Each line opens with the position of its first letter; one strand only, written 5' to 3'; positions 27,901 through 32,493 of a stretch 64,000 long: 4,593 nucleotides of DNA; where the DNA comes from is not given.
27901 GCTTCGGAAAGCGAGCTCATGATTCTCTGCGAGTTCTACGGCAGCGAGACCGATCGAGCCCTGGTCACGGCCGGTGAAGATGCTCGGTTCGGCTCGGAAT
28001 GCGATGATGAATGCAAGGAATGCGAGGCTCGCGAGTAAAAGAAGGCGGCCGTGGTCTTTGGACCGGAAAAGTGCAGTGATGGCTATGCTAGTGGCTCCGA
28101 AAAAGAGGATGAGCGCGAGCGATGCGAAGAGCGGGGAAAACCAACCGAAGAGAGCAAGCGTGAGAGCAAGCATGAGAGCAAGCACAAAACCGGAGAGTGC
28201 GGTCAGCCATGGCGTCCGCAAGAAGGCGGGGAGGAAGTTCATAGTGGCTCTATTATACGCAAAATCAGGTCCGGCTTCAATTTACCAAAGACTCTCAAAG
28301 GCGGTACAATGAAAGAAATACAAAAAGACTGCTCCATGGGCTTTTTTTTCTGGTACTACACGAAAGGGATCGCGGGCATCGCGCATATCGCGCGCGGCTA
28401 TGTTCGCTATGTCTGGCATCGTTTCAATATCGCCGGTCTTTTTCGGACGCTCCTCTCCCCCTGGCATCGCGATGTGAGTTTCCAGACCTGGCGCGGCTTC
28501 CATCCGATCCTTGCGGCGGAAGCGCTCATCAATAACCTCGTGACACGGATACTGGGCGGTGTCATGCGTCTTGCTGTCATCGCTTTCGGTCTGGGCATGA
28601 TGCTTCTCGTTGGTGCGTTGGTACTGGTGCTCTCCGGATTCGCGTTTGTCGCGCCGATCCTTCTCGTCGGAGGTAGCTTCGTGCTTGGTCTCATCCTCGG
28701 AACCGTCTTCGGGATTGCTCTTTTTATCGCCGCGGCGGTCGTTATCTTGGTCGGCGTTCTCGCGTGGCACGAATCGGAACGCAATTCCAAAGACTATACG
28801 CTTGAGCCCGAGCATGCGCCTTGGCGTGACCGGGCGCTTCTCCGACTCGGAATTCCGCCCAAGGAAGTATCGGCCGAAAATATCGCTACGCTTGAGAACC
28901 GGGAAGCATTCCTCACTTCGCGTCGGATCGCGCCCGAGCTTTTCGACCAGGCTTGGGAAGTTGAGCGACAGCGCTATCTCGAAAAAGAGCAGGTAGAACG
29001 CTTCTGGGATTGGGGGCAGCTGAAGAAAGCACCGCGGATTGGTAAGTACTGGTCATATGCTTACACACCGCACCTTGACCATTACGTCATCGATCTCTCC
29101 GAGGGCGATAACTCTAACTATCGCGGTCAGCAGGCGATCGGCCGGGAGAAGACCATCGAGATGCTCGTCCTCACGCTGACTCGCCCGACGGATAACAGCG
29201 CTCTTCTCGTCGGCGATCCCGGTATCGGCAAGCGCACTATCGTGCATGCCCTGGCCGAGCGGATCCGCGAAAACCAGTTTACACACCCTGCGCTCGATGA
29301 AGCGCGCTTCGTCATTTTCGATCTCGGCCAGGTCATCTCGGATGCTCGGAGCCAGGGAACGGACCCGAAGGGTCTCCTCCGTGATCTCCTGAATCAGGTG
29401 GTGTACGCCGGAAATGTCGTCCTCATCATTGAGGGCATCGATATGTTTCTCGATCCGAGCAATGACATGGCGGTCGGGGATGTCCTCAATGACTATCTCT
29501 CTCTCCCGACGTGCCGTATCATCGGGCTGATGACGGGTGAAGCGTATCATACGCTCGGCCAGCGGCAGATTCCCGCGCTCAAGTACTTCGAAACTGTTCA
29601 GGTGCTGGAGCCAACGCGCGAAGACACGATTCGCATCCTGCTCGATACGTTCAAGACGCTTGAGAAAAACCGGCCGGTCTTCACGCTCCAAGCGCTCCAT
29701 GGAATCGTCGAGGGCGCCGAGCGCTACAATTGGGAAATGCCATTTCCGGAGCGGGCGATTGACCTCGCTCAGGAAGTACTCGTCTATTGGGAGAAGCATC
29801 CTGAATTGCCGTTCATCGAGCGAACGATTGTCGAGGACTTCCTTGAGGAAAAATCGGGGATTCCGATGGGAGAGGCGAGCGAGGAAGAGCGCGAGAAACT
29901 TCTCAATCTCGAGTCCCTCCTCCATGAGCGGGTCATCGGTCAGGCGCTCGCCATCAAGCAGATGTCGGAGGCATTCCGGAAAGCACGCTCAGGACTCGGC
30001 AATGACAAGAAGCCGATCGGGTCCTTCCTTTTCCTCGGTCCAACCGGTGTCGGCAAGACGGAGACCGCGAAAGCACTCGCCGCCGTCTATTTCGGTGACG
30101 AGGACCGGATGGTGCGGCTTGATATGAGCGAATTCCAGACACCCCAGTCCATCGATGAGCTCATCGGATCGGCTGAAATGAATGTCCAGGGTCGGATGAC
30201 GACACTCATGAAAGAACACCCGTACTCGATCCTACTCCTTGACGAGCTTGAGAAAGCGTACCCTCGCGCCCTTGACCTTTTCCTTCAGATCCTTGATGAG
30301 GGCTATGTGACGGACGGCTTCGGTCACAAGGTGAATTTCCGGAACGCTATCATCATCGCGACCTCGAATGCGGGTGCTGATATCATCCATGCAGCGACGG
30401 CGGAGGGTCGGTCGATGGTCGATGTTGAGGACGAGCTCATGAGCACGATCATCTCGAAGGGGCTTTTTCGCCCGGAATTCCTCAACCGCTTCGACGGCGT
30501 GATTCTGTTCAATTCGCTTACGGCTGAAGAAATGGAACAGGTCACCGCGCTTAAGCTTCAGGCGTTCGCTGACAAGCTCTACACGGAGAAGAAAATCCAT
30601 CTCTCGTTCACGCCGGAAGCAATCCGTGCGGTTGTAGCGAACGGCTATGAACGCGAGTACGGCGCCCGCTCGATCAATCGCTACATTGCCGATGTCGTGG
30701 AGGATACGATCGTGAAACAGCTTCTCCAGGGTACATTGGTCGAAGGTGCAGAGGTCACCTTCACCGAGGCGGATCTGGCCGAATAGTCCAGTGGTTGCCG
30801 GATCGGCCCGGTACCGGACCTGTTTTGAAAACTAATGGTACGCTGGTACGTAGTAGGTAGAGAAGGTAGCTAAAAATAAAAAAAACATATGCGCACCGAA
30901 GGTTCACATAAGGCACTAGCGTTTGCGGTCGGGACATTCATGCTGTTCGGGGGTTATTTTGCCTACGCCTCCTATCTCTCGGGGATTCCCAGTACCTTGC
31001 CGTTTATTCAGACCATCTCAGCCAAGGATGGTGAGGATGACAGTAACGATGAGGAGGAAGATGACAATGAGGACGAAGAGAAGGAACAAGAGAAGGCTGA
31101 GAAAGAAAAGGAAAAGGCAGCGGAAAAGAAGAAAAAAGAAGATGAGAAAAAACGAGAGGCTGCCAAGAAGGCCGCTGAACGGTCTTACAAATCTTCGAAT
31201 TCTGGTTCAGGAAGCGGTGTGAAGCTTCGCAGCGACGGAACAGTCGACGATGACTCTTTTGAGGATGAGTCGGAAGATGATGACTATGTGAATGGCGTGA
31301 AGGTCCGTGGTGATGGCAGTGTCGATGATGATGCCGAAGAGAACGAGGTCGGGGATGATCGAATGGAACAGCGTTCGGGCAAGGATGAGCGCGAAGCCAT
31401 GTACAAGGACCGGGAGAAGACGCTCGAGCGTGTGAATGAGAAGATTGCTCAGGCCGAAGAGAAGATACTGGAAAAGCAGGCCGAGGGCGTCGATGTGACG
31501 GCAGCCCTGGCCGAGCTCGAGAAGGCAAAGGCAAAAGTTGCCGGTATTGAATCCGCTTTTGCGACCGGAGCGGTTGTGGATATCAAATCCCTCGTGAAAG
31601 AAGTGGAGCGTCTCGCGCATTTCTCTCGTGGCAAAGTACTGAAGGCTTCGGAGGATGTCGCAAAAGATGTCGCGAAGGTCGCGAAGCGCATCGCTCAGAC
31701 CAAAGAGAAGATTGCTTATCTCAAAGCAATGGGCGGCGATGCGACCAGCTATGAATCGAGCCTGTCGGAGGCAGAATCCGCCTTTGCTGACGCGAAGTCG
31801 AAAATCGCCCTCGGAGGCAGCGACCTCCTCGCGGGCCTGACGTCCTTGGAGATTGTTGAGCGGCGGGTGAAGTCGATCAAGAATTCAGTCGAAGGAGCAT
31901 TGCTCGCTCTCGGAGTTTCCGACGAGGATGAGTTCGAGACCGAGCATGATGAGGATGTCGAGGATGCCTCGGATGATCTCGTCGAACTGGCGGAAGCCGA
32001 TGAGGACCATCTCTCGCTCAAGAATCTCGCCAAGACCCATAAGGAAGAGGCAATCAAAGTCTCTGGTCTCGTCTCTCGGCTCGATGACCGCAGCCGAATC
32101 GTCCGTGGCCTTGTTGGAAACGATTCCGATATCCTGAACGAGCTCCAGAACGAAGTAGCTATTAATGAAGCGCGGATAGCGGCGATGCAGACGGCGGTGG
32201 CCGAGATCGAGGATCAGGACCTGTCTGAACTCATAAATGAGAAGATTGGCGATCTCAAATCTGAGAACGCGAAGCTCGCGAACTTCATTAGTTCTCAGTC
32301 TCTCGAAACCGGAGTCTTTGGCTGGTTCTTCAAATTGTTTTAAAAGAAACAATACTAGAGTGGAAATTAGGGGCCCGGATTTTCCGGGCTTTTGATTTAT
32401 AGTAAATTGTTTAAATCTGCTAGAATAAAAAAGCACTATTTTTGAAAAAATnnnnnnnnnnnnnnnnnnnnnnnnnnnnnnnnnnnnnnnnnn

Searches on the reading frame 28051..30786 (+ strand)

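Call 3: search_protein_families(library=pfam, proteins=[window:28051-30786:+], max_evalue=0.1)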
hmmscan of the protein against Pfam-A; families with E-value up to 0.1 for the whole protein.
window:28051-30786:+ (911 aa): 32 families (the best 25 are shown)
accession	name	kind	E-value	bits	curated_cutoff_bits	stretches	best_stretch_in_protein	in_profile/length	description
PF07724.20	AAA_2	-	6e-43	147.2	27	1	654-815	1-164/166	AAA domain (Cdc48 subfamily)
PF10431.15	ClpB_D2-small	-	5.7e-18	65.2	21.9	1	823-903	1-80/81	C-terminal, D2-small domain, of ClpB protein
PF00004.35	AAA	-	1.1e-16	61.9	21.2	2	660-787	2-122/131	ATPase family associated with various cellular activities (AAA)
PF07728.20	AAA_5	-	4.5e-13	49.8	22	2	659-774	2-123/139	AAA domain (dynein-related subfamily)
PF13191.12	AAA_16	-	1.5e-09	39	32.6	1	363-421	3-61/167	AAA ATPase domain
PF13401.12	AAA_22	-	4.5e-07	30.7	27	2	659-708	8-57/130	AAA domain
PF20720.3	nSTAND3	-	1.4e-06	28.6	27.2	1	381-410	17-46/155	Novel STAND NTPase 3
PF20030.5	bpMoxR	-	5.7e-06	26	27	1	360-411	12-61/205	MoxR domain in the MoxR-vWA-beta-propeller ternary systems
PF00158.32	Sigma54_activat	-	2.2e-05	24.6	20.2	1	657-774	23-144/168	Sigma-54 interaction domain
PF13479.12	AAA_24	-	5.6e-05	23.5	27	1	660-741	6-81/195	AAA domain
PF12775.13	AAA_7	-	0.00014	21.9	25.8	0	658-707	35-84/181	P-loop containing dynein motor region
PF07726.17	AAA_3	-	0.00036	20.9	27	1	663-773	6-111/131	ATPase family associated with various cellular activities (AAA)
PF05496.18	RuvB_N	-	0.00085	19.6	27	0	356-408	8-60/159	Holliday junction DNA helicase RuvB P-loop domain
PF05673.19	DUF815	-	0.0028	17.3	23.8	0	381-409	53-81/249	Protein of unknown function (DUF815)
PF01695.23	IstB_IS21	-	0.0036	17.3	24.1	0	660-678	96-114/238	IstB-like ATP binding protein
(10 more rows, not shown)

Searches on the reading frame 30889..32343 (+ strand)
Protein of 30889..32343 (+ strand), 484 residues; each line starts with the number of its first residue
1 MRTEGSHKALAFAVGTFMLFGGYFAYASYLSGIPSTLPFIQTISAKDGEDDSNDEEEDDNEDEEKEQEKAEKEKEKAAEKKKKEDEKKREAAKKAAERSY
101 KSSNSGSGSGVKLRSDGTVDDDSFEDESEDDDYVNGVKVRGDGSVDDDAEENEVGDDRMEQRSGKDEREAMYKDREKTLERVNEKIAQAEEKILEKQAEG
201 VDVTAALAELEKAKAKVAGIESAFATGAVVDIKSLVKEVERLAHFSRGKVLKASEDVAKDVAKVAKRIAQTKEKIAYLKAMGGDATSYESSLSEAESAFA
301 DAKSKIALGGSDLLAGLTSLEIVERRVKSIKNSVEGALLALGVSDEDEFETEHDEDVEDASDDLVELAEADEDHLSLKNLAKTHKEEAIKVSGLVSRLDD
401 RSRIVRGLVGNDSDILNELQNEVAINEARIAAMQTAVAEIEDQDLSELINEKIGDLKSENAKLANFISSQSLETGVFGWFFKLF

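Call 3: search_protein_families(library=pfam, proteins=[window:30889-32343:+], max_evalue=0.1)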
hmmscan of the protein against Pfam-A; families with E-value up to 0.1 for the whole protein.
window:30889-32343:+ (484 aa): 2 families
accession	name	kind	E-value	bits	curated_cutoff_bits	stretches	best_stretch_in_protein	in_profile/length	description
PF05132.19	RNA_pol_Rpc4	-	0.0042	17.8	26.5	1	33-119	9-89/143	RNA polymerase III RPC4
PF13066.11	DUF3929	-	0.054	14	25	0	165-191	12-38/64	Protein of unknown function (DUF3929)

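Call 4: search_protein_families(library=ncbifam, proteins=[window:30889-32343:+], max_evalue=0.1)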
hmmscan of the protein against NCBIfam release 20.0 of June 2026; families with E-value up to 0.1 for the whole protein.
window:30889-32343:+ (484 aa): 0 families
